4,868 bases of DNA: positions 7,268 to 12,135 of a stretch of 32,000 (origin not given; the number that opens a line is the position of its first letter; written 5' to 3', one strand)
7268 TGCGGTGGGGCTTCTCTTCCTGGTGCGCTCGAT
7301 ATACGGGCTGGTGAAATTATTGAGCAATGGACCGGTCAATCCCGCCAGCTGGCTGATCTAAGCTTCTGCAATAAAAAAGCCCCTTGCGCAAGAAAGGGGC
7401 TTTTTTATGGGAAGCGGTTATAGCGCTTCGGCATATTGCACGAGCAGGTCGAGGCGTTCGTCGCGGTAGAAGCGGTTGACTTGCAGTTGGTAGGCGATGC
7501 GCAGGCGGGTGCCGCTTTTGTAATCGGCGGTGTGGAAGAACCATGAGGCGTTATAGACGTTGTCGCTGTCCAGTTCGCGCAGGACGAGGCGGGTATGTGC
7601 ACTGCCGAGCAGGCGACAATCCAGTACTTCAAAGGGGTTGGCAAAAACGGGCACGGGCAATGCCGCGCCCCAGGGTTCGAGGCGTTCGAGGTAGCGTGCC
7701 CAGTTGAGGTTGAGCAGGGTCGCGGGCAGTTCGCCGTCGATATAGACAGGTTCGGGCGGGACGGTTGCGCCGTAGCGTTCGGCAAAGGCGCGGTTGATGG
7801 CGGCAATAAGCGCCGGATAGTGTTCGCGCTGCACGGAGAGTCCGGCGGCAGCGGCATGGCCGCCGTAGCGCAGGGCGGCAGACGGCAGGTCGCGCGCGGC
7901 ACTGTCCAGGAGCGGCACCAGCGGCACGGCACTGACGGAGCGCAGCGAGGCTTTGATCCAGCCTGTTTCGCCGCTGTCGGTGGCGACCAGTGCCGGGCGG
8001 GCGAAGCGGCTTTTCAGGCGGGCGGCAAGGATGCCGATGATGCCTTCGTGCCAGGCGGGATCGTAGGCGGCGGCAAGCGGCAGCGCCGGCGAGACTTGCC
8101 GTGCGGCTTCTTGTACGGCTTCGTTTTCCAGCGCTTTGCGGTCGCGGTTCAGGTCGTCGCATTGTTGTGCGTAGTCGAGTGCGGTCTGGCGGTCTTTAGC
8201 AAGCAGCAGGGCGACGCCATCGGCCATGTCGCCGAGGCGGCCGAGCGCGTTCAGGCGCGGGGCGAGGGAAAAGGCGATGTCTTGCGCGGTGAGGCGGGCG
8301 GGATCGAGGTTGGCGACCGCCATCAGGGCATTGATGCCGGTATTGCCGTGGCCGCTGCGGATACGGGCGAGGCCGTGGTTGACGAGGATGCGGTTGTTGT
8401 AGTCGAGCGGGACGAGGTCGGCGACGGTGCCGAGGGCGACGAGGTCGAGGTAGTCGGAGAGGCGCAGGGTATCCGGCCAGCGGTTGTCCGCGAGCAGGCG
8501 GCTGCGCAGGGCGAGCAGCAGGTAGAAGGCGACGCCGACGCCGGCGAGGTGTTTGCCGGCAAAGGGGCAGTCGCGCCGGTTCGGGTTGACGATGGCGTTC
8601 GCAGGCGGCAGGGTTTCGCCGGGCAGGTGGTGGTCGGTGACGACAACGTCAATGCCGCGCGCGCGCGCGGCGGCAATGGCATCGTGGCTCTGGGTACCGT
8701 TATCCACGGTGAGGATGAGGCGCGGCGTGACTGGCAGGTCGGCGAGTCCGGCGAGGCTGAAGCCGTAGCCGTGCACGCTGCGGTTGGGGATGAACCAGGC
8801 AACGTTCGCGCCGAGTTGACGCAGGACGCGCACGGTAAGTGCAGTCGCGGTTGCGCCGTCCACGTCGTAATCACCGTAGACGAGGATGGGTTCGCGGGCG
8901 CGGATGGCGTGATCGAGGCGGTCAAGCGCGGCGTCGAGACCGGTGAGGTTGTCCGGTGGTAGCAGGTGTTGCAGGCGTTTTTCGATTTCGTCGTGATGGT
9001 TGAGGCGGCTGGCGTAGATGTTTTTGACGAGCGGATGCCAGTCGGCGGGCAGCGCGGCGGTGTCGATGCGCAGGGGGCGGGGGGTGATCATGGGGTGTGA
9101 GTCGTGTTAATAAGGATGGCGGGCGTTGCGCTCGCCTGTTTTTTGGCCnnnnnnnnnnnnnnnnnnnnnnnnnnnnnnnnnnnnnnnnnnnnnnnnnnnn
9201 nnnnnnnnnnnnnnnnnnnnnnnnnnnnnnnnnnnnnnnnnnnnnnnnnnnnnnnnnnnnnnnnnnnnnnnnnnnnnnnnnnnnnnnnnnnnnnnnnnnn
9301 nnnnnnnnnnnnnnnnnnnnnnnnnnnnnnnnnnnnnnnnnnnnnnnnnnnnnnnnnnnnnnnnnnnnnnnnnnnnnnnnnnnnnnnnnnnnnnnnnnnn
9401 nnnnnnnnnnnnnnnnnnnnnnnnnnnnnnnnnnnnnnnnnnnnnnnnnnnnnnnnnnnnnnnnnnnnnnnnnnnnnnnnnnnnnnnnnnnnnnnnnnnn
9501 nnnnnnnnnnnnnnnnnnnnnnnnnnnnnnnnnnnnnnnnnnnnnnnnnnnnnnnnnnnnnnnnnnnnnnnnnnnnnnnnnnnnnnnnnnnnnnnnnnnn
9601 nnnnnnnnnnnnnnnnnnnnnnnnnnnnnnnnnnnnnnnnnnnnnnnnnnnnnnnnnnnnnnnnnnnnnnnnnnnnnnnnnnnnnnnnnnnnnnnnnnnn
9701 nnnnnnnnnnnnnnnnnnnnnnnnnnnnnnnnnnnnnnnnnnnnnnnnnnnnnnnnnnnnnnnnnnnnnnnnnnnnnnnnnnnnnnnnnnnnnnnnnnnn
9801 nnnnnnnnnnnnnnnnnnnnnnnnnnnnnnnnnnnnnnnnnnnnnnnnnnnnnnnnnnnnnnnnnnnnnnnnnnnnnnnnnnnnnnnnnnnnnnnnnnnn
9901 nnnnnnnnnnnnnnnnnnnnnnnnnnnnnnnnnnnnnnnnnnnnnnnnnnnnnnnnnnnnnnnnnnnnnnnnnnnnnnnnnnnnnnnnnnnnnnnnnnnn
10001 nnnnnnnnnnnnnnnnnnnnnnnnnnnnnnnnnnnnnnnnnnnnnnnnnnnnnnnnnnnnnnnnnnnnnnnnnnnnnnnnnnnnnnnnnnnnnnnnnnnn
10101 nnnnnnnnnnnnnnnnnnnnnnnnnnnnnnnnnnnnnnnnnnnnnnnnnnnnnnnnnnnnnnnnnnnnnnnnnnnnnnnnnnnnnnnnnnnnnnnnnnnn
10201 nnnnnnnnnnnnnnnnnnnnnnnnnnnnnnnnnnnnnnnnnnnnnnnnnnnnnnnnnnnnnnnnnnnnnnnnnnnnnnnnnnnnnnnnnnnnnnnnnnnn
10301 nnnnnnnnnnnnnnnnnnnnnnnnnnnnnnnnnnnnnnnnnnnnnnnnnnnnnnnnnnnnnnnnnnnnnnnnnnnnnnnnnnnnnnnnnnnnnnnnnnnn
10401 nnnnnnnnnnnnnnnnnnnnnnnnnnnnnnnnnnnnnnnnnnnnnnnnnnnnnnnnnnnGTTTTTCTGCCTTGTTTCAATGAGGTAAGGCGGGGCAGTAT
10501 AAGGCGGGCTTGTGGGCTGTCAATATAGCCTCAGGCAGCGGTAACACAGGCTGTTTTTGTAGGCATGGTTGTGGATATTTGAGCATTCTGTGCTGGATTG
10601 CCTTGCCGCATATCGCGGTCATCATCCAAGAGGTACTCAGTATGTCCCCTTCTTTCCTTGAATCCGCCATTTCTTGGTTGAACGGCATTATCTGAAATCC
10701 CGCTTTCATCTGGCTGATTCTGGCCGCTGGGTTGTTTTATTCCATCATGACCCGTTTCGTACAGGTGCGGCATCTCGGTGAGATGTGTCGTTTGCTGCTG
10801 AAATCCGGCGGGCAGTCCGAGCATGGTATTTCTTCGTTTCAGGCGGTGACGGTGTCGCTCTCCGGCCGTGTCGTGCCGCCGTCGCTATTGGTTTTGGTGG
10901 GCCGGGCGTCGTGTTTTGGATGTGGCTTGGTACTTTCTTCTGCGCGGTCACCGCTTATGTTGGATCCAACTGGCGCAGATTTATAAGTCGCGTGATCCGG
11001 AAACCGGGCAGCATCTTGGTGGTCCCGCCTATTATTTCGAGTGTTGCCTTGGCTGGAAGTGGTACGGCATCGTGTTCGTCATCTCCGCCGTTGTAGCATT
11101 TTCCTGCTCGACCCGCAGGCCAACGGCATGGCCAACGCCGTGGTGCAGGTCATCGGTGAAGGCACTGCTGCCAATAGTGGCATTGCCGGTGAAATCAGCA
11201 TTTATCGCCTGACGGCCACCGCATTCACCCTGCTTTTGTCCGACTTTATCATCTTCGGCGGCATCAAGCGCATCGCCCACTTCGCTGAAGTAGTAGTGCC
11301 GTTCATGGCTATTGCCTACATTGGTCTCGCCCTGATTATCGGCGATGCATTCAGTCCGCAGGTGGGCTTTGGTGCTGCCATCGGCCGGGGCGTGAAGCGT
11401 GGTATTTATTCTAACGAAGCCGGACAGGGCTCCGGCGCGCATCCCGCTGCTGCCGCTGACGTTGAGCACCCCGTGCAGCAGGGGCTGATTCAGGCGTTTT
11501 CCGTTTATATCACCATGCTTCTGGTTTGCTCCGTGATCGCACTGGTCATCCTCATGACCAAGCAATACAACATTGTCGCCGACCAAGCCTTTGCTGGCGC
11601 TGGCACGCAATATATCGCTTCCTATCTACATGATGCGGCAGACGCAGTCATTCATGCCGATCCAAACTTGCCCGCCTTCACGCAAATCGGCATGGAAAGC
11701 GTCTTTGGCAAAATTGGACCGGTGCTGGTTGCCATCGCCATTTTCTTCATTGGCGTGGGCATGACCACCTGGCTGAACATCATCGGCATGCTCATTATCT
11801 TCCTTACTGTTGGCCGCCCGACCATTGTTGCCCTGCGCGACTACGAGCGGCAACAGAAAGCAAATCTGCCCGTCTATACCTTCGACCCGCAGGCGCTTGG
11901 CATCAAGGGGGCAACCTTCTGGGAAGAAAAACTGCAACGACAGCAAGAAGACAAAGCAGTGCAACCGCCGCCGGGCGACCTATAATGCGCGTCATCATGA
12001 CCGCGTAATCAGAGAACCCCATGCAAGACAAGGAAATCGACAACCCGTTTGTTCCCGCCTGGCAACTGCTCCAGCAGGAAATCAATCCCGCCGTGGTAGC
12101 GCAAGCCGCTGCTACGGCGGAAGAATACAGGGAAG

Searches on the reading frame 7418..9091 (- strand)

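Call 61: search_protein_families(library=pfam, proteins=[window:7418-9091:-], max_evalue=0.00001)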
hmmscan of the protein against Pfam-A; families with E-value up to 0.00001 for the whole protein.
window:7418-9091:- (557 aa): 3 families
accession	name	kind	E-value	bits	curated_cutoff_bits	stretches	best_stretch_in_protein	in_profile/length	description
PF01368.27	DHH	-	1.2e-26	93.9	28.1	1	69-222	2-125/125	DHH family, N-terminal domain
PF17768.7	RecJ_OB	-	1.7e-17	63.8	27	1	451-552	1-106/107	RecJ OB domain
PF02272.25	DHHA1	-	5.1e-12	46.6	25.9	1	339-437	4-101/102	DHHA1 domain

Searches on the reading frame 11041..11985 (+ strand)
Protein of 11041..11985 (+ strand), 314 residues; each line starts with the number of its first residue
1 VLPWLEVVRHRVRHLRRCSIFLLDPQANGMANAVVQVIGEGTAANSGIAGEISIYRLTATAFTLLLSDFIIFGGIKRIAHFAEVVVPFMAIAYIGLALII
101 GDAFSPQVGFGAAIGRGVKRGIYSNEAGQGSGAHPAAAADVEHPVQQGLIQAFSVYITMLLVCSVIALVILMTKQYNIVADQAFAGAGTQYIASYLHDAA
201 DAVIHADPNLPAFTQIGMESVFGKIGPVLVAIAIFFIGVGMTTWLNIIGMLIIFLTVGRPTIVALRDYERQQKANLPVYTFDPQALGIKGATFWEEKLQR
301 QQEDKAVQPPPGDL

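Call 61: search_protein_families(library=pfam, proteins=[window:11041-11985:+], max_evalue=0.00001)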
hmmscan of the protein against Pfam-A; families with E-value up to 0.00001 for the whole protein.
window:11041-11985:+ (314 aa): 1 family
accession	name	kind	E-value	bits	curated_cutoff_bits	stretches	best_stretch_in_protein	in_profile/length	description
PF01235.23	Na_Ala_symp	-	1.2e-41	143.8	24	2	97-237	190-300/392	Sodium:alanine symporter family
